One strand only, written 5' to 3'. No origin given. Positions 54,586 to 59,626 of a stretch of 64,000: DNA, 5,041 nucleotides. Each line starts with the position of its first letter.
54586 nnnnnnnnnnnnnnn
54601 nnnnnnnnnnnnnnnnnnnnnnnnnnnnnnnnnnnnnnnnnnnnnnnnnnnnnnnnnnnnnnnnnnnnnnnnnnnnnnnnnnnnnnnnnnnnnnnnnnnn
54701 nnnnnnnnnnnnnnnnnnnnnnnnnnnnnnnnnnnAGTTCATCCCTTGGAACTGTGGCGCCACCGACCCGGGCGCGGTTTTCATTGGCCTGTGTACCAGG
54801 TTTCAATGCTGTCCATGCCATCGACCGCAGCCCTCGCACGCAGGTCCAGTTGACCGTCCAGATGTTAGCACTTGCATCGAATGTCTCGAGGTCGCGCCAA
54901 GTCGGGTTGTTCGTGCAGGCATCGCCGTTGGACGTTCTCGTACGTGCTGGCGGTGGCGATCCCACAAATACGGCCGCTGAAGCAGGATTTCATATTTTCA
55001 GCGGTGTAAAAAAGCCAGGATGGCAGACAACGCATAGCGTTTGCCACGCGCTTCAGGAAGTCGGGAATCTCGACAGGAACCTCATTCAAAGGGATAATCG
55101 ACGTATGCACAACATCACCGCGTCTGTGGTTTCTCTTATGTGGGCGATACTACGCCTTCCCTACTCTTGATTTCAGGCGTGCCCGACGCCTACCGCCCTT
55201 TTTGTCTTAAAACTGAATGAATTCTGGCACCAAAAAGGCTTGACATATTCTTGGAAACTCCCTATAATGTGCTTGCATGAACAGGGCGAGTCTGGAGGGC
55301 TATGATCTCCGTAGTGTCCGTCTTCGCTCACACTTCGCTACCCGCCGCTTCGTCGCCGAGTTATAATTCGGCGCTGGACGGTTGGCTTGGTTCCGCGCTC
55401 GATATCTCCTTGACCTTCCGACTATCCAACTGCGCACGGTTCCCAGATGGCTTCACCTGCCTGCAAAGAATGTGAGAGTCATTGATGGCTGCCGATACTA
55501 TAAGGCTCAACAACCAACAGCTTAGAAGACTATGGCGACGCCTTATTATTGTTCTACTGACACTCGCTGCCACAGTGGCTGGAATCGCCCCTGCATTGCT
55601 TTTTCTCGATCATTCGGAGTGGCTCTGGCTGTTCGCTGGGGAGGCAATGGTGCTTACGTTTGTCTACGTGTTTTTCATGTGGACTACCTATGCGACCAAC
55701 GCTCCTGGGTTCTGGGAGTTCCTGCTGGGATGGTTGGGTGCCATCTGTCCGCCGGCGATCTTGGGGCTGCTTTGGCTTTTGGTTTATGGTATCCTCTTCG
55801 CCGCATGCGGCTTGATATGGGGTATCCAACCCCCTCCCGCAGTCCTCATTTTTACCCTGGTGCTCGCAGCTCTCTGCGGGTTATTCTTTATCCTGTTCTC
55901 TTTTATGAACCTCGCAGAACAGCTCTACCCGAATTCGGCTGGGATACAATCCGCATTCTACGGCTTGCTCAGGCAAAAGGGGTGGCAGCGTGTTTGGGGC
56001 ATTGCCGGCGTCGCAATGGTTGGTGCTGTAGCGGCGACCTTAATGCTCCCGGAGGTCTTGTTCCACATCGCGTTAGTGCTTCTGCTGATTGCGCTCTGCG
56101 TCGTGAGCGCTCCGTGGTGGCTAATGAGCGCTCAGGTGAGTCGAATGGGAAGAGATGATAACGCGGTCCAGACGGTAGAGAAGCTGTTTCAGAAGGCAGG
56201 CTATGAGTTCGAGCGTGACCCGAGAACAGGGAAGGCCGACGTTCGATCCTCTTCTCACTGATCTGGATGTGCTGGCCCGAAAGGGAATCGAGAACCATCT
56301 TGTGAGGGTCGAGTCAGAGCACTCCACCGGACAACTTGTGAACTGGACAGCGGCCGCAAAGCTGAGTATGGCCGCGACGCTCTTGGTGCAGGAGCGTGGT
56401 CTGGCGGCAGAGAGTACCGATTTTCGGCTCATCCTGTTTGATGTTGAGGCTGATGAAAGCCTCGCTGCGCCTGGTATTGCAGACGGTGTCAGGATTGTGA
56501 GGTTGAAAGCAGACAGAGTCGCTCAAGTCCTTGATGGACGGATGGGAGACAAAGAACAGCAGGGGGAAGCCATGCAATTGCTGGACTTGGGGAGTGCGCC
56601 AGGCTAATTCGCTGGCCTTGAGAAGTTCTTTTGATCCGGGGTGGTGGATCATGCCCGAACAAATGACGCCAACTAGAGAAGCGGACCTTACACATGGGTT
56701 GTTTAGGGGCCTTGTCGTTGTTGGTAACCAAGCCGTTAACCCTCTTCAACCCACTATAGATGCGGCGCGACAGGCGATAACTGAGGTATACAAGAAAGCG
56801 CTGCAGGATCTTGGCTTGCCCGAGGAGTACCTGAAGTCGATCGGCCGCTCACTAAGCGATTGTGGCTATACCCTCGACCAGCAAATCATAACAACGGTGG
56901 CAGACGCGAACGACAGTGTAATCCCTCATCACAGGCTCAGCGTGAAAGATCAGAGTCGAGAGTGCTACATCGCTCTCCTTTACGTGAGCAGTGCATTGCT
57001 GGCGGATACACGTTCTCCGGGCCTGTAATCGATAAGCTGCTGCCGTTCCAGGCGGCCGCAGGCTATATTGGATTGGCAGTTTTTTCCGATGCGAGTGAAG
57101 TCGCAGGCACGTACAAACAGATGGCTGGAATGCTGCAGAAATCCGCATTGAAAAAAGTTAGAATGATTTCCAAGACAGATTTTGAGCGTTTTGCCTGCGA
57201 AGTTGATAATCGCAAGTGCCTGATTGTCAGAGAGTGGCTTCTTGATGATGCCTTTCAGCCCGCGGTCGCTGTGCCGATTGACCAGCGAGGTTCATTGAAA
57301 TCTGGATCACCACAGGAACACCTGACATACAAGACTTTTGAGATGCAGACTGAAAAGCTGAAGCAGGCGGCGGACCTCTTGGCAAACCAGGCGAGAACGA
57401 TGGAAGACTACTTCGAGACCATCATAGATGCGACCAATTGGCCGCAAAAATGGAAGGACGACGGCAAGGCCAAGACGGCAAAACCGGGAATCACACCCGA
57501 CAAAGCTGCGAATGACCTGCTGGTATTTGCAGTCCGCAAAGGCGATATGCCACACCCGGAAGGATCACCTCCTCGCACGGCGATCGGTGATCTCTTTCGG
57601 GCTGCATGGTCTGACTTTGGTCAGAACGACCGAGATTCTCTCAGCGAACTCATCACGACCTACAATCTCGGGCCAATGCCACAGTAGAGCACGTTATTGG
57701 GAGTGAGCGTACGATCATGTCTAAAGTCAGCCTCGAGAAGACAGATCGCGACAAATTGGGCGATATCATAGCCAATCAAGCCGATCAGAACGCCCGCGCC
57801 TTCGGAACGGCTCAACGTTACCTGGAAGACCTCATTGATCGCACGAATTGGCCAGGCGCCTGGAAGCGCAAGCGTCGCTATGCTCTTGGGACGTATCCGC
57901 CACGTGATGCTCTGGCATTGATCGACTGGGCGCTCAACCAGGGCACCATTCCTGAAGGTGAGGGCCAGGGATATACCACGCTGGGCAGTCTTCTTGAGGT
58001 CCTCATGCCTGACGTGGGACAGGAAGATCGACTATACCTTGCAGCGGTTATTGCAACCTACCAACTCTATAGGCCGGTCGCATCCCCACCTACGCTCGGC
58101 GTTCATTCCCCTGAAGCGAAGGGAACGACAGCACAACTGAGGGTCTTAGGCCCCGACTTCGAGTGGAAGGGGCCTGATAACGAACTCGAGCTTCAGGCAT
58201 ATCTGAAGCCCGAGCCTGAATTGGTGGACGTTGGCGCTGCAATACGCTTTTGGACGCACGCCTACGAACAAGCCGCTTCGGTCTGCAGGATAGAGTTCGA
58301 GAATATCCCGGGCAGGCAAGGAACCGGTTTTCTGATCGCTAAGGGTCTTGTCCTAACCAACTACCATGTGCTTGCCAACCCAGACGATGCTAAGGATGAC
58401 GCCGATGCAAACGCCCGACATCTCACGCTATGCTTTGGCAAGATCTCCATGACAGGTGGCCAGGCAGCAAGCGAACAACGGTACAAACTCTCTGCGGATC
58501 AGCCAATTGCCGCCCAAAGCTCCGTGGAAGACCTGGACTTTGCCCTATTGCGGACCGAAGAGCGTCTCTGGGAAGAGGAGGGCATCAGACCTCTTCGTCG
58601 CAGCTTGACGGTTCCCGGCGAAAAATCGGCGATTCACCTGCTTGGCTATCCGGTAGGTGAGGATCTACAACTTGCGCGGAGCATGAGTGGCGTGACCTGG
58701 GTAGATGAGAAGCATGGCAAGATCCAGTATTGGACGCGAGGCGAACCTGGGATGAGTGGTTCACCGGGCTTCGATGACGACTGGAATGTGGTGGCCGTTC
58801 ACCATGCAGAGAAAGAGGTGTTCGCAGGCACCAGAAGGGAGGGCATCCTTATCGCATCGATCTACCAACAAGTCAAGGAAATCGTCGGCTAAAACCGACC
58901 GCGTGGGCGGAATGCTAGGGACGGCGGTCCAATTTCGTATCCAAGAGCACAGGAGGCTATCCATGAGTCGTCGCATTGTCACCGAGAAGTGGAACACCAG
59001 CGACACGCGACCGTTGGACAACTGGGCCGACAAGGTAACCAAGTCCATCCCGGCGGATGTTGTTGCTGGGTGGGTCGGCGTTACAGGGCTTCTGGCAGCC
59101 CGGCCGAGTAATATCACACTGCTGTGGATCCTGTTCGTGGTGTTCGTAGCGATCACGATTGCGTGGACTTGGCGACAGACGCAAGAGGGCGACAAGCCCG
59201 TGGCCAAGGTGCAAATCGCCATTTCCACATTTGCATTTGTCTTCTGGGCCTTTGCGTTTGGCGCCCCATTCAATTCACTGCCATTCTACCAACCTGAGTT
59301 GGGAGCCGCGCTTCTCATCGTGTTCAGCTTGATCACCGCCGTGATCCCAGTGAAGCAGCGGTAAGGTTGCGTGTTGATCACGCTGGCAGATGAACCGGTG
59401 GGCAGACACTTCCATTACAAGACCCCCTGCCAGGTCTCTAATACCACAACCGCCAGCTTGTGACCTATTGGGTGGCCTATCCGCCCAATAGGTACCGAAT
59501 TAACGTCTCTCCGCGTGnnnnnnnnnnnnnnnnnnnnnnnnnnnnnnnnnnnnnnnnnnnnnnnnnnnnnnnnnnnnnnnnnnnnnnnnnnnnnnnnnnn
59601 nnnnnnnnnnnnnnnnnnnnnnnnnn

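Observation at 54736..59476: AT-richer island encoding an uncharacterised membrane/protease module (candidate conflict or defence system)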

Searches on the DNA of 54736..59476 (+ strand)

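Call 96: search_dna_similar(query=window:54736-59476:+, collection=plasmids, mode=distant, max_rows=10)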
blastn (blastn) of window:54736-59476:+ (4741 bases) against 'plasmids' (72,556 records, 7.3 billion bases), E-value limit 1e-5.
No match.

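Call 97: search_dna_similar(query=window:54736-59476:+, collection=phages, mode=distant, max_rows=10)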
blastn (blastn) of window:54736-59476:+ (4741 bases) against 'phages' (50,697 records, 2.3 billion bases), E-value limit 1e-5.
No match.

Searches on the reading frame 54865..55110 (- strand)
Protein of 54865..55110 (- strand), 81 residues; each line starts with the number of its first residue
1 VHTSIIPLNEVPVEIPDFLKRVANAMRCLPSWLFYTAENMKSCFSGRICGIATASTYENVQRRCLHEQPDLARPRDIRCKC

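Call 7: search_protein_families(library=pfam, max_evalue=1, proteins=[window:54865-55110:-])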
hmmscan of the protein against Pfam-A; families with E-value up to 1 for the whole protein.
window:54865-55110:- (81 aa): 0 families
